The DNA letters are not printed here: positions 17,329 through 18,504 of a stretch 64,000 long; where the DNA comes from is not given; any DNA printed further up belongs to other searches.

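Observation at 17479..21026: Zn-ribbon::EIIA(Ntr) fusion protein encoded next to trkA–trkH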

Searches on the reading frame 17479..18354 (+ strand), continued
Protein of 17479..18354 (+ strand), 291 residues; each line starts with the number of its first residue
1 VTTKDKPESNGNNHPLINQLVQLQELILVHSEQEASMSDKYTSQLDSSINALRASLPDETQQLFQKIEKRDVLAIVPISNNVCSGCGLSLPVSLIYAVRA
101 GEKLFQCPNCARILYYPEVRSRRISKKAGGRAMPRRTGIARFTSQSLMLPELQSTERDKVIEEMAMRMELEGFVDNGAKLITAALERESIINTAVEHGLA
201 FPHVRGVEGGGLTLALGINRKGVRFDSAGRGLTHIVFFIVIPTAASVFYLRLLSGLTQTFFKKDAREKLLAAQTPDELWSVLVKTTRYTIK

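Call 35: search_protein_families(library=ncbifam, proteins=[L055:9271-9759:-, L007:9159-9617:-, L085:7827-8516:-, L072:2677-3510:+], max_evalue=0.001)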
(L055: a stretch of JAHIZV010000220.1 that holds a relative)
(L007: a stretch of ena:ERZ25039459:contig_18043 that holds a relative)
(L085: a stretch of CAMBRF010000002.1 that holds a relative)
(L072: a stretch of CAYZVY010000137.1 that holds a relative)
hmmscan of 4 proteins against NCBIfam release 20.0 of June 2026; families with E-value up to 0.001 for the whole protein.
L055:9271-9759:- (162 aa): 9 families
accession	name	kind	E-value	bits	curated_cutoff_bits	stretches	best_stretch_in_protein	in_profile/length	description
TIGR00848.1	fruA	subfamily_domain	8.2e-32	109.8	103.5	1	21-146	2-128/129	fructose PTS transporter subunit IIA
NF007389.0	PRK09913.1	equivalog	9.7e-26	90.5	151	1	20-142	3-125/148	PTS fructose transporter subunit IIA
NF007293.0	PRK09765.1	equivalog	9.5e-25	87.2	763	1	15-160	2-149/639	PTS 2-O-a-mannosyl-D-glycerate transporter subunit IIABC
TIGR01419.1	nitro_reg_IIA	equivalog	7e-23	81.1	138.7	1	17-157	2-140/145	PTS IIA-like nitrogen regulatory protein PtsN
NF008145.0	PRK10896.1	equivalog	3.1e-17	62.7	221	1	13-157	6-150/161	PTS IIA-like nitrogen regulatory protein PtsN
NF008319.0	PRK11109.1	equivalog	1.7e-16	60.5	302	1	21-160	4-139/376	fused PTS fructose transporter subunit IIA/HPr protein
NF011663.0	PRK15083.1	subfamily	6.2e-12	44.3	589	1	20-160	496-634/639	PTS mannitol transporter subunit IICBA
NF010351.0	PRK13779.1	equivalog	6.6e-11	41.7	766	1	21-157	4-136/503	bifunctional PTS system fructose-specific transporter subunit IIA/HPr protein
NF007694.0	PRK10372.1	equivalog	0.00013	22.1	187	1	15-160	1-147/154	PTS ascorbate transporter subunit IIA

L007:9159-9617:- (152 aa): 9 families
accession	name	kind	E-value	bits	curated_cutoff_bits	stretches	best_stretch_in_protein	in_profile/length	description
TIGR00848.1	fruA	subfamily_domain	4.1e-30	104.3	103.5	1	7-133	2-129/129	fructose PTS transporter subunit IIA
NF007293.0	PRK09765.1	equivalog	8.6e-23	80.7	763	1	1-148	2-151/639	PTS 2-O-a-mannosyl-D-glycerate transporter subunit IIABC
NF007389.0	PRK09913.1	equivalog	1.8e-20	73.4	151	1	6-128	3-125/148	PTS fructose transporter subunit IIA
TIGR01419.1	nitro_reg_IIA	equivalog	1.9e-18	66.7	138.7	1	3-141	2-138/145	PTS IIA-like nitrogen regulatory protein PtsN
NF008145.0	PRK10896.1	equivalog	1e-11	44.8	221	1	41-145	47-152/161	PTS IIA-like nitrogen regulatory protein PtsN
NF011663.0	PRK15083.1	subfamily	4.2e-11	41.6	589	1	6-147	496-635/639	PTS mannitol transporter subunit IICBA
NF008319.0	PRK11109.1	equivalog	5e-11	42.5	302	1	6-145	3-138/376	fused PTS fructose transporter subunit IIA/HPr protein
NF010351.0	PRK13779.1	equivalog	4.1e-06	25.9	766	1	7-72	4-67/503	bifunctional PTS system fructose-specific transporter subunit IIA/HPr protein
TIGR00834.1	ae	subfamily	0.00042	18.4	599.45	1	1-62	51-113/900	anion exchange protein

L085:7827-8516:- (229 aa): 10 families
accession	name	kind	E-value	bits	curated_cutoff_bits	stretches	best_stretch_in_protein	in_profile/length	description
TIGR01003.1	PTS_HPr_family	subfamily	4.6e-16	58.5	47.9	1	9-84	4-79/82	HPr family phosphocarrier protein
NF010354.0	PRK13782.1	equivalog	1.6e-14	53.7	123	1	16-84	11-79/85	HPr family phosphocarrier protein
NF041319.1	PTS-HPr_Halo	equivalog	3e-14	53.3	140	1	10-84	4-81/87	phosphocarrier protein HPr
NF010352.0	PRK13780.1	equivalog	4.8e-14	52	110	1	11-84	6-79/88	phosphocarrier protein HPr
NF010351.0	PRK13779.1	equivalog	5e-14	52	766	1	9-120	293-403/503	bifunctional PTS system fructose-specific transporter subunit IIA/HPr protein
NF008319.0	PRK11109.1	equivalog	1.2e-13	51.1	302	1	4-84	283-366/376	fused PTS fructose transporter subunit IIA/HPr protein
NF008104.0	PRK10850.1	equivalog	1.3e-10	41.2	153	1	7-80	2-75/85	phosphocarrier protein Hpr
NF008478.1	PRK11377.1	equivalog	5e-09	35.7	520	1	10-84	159-233/473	dihydroxyacetone kinase phosphoryl donor subunit DhaM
NF008146.0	PRK10897.1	equivalog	1.2e-06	28.7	119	1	10-86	6-83/90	PTS phosphocarrier protein NPr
NF008967.0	PRK12313.1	equivalog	0.00012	20.6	577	1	123-200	18-96/633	1,4-alpha-glucan branching protein GlgB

L072:2677-3510:+ (277 aa): 6 families
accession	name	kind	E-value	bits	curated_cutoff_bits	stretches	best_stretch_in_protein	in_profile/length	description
TIGR00848.1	fruA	subfamily_domain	2.6e-18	66.2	103.5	1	131-255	3-129/129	fructose PTS transporter subunit IIA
NF007293.0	PRK09765.1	equivalog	1.8e-12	46.6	763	1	127-268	5-149/639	PTS 2-O-a-mannosyl-D-glycerate transporter subunit IIABC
TIGR01419.1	nitro_reg_IIA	equivalog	3.2e-09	36.8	138.7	1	144-266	20-141/145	PTS IIA-like nitrogen regulatory protein PtsN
NF047363.1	Zn_ribbon_CdsZ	equivalog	2.9e-07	30.2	275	1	57-115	186-243/251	zinc ribbon domain regulatory protein CdsZ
NF008319.0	PRK11109.1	equivalog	2e-05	24.1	302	1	137-266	11-137/376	fused PTS fructose transporter subunit IIA/HPr protein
NF007389.0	PRK09913.1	equivalog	3.3e-05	23.9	151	1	134-253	8-128/148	PTS fructose transporter subunit IIA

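Call 41: predict_structure(alignment_id=A1)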
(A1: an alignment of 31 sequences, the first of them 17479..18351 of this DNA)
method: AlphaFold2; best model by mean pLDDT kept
length: 291 residues; sequences in the alignment: 31
mean_pLDDT: 88.5   pTM: 0.82
mean pLDDT of the five models: 88.5, 88.2, 88.1, 87.7, 87.5
residues with pLDDT >= 90: 196; 70-90: 63; 50-70: 27; < 50: 5
segments of 3 or more residues with pLDDT < 50: 9-12
pLDDT, mean of each block of 10 residues (from residue 1): 53 77 92 79 89 96 94 90 93 95 93 87 57 79 95 97 97 90 92 91 85 95 85 96 86 94 97 98 96 84
secondary structure, 60 per line:
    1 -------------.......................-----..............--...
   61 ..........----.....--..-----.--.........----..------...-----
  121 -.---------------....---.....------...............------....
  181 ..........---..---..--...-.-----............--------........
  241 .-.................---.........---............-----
elements in order: H14-36 H42-55 H58-70 E75-79 H92-100 E113-115 H138-141 H157-170 H177-190 E203-205 E213-224 E233-241 H243-259 H263-271 H275-286

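Call 43: fold_search(model_id=the predicted structure, library=pdb)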
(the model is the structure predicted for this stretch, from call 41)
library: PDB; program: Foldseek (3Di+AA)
matches with E <= 10: 141; with E <= 0.001: 40
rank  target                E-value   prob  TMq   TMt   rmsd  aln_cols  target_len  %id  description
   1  2a0j                  2.1e-09  1.00  0.45  0.86   2.3       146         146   25  Crystal Structure of Nitrogen Regulatory Protein IIA-Ntr from Neisseria meningitidis (released 2005-09-20)
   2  1a6j_A                5.5e-09  1.00  0.45  0.85   2.3       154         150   16  NITROGEN REGULATORY BACTERIAL PROTEIN IIA-NITROGEN (released 1998-07-15)
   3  3urr_B                2.1e-08  1.00  0.45  0.84   2.1       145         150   22  Structure of PTS IIA-like nitrogen-regulatory protein PtsN (BTH_I0484) (ptsN) (released 2011-12-21)
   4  1a6j_B                2.4e-08  1.00  0.46  0.81   2.3       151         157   18  NITROGEN REGULATORY BACTERIAL PROTEIN IIA-NITROGEN (released 1998-07-15)
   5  3urr_A                2.8e-08  1.00  0.46  0.84   2.2       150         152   21  Structure of PTS IIA-like nitrogen-regulatory protein PtsN (BTH_I0484) (ptsN) (released 2011-12-21)
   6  4gqx_A                1.4e-07  1.00  0.46  0.84   2.3       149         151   21  Crystal structure of EIIA(NTR) from Burkholderia pseudomallei (released 2013-03-20)
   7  9a2w_MODEL_1_A        1.5e-07  1.00  0.45  0.21   3.3       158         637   16  Model of E. coli MtlA by in-cell photo-crosslinking MS and deep learning (released 2023-02-24)
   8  3oxp_A                3.8e-07  1.00  0.42  0.78   2.5       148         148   24  Structure of phosphotransferase enzyme II, A component from Yersinia pestis CO92 at 1.2 A resolution (released 2010-10-13)
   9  1a3a_A                1.4e-06  1.00  0.43  0.81   2.2       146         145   17  CRYSTAL STRUCTURE OF IIA MANNITOL FROM ESCHERICHIA COLI (released 1998-08-12)
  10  1a3a_B                2.5e-06  1.00  0.42  0.82   2.2       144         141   17  CRYSTAL STRUCTURE OF IIA MANNITOL FROM ESCHERICHIA COLI (released 1998-08-12)
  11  1a3a_C                5.8e-06  1.00  0.40  0.76   3.6       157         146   16  CRYSTAL STRUCTURE OF IIA MANNITOL FROM ESCHERICHIA COLI (released 1998-08-12)
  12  2few_A                6.6e-06  1.00  0.40  0.77   3.2       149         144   16  Complex of enzyme IIAMTL and phosphorylated enzyme IIBMTL from Escherichia coli NMR, restrained regularized mean struc (released 2006-02-07)
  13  1a3a_D                1.6e-05  1.00  0.40  0.78   3.1       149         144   16  CRYSTAL STRUCTURE OF IIA MANNITOL FROM ESCHERICHIA COLI (released 1998-08-12)
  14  6mto_T                1.6e-05  1.00  0.43  0.76   3.0       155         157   17  Crystal structure of VRC42.01 Fab in complex with T117-F MPER scaffold (released 2019-03-27)
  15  1xiz_A                2.3e-05  1.00  0.42  0.76   2.8       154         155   19  Structural Genomics, The crystal structure of domain IIA of putative phosphotransferase system specific for mannitol/f (released 2004-11-09)
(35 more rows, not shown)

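Call 54: search_protein_families(library=ncbifam, proteins=[L055:7572-9248:-, L063:7702-9375:-], max_evalue=0.00001)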
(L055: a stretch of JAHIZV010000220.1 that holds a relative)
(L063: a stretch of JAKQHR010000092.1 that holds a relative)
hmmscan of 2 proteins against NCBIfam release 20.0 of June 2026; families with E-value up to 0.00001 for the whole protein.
L055:7572-9248:- (558 aa): 4 families
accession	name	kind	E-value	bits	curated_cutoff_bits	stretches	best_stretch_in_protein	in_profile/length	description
TIGR00932.1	2a37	subfamily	4.4e-42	144.5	238.3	1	42-337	2-275/275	monovalent cation:proton antiporter-2 (CPA2) family protein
NF002924.0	PRK03562.1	equivalog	8.4e-13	47.6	752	1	59-429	31-378/623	glutathione-regulated potassium-efflux system protein KefC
NF002973.0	PRK03659.1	equivalog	1.1e-11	44.1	804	1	57-460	29-405/602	glutathione-regulated potassium-efflux system protein KefB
NF007950.1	PRK10669.1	equivalog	6.1e-10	38.6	700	1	30-427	4-384/547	YbaL family putative K(+) efflux transporter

L063:7702-9375:- (557 aa): 1 family
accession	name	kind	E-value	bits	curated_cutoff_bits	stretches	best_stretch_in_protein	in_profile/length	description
TIGR00932.1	2a37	subfamily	2.2e-34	119.3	238.3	1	52-338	10-275/275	monovalent cation:proton antiporter-2 (CPA2) family protein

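Call 56: list_cluster_members(proteins=[P0188, P0190, P0233, P0164, P0169, P0121, P0144, P0155])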
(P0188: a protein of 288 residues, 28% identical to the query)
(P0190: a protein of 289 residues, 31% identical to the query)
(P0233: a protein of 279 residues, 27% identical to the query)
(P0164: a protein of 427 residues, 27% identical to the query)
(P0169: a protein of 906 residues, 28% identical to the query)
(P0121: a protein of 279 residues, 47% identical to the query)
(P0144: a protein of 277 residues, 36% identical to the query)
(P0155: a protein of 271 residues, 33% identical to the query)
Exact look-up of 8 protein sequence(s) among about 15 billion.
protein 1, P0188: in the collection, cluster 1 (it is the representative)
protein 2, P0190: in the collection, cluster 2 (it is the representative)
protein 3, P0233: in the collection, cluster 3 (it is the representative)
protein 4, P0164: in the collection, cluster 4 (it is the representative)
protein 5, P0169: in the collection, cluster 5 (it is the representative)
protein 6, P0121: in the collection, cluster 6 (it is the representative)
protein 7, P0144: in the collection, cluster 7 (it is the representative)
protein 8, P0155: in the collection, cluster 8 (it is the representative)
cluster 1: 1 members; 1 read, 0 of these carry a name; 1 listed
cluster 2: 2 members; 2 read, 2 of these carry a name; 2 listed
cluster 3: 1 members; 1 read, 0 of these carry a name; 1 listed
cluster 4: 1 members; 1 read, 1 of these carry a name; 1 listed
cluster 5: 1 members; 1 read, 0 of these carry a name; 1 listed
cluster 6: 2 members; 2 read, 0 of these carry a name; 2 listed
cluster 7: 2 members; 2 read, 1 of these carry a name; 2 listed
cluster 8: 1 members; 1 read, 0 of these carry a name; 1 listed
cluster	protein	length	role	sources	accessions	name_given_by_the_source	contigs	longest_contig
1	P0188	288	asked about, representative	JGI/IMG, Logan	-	-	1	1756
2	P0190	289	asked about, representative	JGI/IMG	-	mannitol/fructose-specific phosphotransferase system IIA component (Ntr-type)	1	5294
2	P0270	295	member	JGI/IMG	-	mannitol/fructose-specific phosphotransferase system IIA component (Ntr-type)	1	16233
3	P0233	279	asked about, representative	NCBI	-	-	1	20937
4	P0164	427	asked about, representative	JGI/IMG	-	mannitol/fructose-specific phosphotransferase system IIA component (Ntr-type)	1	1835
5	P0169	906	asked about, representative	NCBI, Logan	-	-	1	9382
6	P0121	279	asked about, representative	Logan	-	-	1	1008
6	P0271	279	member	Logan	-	-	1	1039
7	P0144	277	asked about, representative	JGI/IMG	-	mannitol/fructose-specific phosphotransferase system IIA component (Ntr-type)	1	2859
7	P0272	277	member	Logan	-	-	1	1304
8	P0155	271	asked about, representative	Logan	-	-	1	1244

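Call 57: search_protein_families(library=pfam, proteins=[P0188, P0190, P0233, P0164, P0169, P0165, P0172, P0175, P0244, P0182], max_evalue=0.001)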
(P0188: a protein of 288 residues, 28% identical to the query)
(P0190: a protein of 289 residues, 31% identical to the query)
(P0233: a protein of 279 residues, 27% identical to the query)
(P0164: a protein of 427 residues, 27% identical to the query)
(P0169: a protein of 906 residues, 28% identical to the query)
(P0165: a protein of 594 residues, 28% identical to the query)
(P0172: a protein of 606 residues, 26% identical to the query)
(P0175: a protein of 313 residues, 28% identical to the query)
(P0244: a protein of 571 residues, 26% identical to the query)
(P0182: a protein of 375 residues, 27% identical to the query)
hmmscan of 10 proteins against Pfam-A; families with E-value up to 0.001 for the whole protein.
P0188 (288 aa): 2 families
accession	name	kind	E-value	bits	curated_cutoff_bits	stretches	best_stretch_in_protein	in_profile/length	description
PF00359.27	PTS_EIIA_2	-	1.3e-27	97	27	1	17-157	2-141/144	Phosphoenolpyruvate-dependent sugar phosphotransferase system, EIIA 2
PF02591.20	Zn_ribbon_9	-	5e-10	39.7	29.1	1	252-285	1-33/33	C4-type zinc ribbon domain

P0190 (289 aa): 2 families
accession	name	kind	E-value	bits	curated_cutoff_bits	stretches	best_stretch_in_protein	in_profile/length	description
PF00359.27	PTS_EIIA_2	-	1.7e-30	106.4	27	1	15-157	2-143/144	Phosphoenolpyruvate-dependent sugar phosphotransferase system, EIIA 2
PF02591.20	Zn_ribbon_9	-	4.4e-10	39.9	29.1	1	251-282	2-33/33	C4-type zinc ribbon domain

P0233 (279 aa): 2 families
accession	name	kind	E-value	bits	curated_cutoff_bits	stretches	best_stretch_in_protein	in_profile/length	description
PF00359.27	PTS_EIIA_2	-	7.4e-32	110.7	27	1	8-149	3-143/144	Phosphoenolpyruvate-dependent sugar phosphotransferase system, EIIA 2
PF02591.20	Zn_ribbon_9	-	1.3e-09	38.4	29.1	1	237-269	1-33/33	C4-type zinc ribbon domain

P0164 (427 aa): 1 family
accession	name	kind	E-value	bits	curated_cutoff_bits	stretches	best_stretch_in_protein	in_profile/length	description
PF00359.27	PTS_EIIA_2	-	1.1e-54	184.7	27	2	284-423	2-141/144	Phosphoenolpyruvate-dependent sugar phosphotransferase system, EIIA 2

P0169 (906 aa): 2 families
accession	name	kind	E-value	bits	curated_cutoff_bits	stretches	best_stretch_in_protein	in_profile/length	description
PF00359.27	PTS_EIIA_2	-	1.2e-51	175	27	2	761-901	2-142/144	Phosphoenolpyruvate-dependent sugar phosphotransferase system, EIIA 2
PF00999.27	Na_H_Exchanger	-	1.4e-41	143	26.2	1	53-446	2-370/375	Sodium/hydrogen exchanger, transmembrane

P0165 (594 aa): 2 families
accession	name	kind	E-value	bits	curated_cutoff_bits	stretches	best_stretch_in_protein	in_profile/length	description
PF00359.27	PTS_EIIA_2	-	1.2e-58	197.7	27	2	274-415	1-142/144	Phosphoenolpyruvate-dependent sugar phosphotransferase system, EIIA 2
PF19960.5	EAD7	-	0.00086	19.5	32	0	286-316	29-59/62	Effector-associated domain 7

P0172 (606 aa): 2 families
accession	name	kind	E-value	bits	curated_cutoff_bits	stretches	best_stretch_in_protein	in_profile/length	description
PF00359.27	PTS_EIIA_2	-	3.1e-54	183.3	27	2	462-602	2-141/144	Phosphoenolpyruvate-dependent sugar phosphotransferase system, EIIA 2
PF00999.27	Na_H_Exchanger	-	1.4e-21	77.3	26.2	1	2-149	219-372/375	Sodium/hydrogen exchanger, transmembrane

P0175 (313 aa): 1 family
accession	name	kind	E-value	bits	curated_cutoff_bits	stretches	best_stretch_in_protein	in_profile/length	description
PF00359.27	PTS_EIIA_2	-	1.2e-53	181.4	27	2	7-147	2-142/144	Phosphoenolpyruvate-dependent sugar phosphotransferase system, EIIA 2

P0244 (571 aa): 2 families
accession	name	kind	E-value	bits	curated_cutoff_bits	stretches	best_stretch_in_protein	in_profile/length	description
PF00359.27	PTS_EIIA_2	-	7.7e-40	136.6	27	2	246-386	2-142/144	Phosphoenolpyruvate-dependent sugar phosphotransferase system, EIIA 2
PF00999.27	Na_H_Exchanger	-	2.9e-07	30.1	26.2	1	3-109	263-370/375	Sodium/hydrogen exchanger, transmembrane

P0182 (375 aa): 1 family
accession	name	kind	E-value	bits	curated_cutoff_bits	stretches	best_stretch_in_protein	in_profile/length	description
PF00359.27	PTS_EIIA_2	-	6.8e-48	162.7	27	2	67-202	5-140/144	Phosphoenolpyruvate-dependent sugar phosphotransferase system, EIIA 2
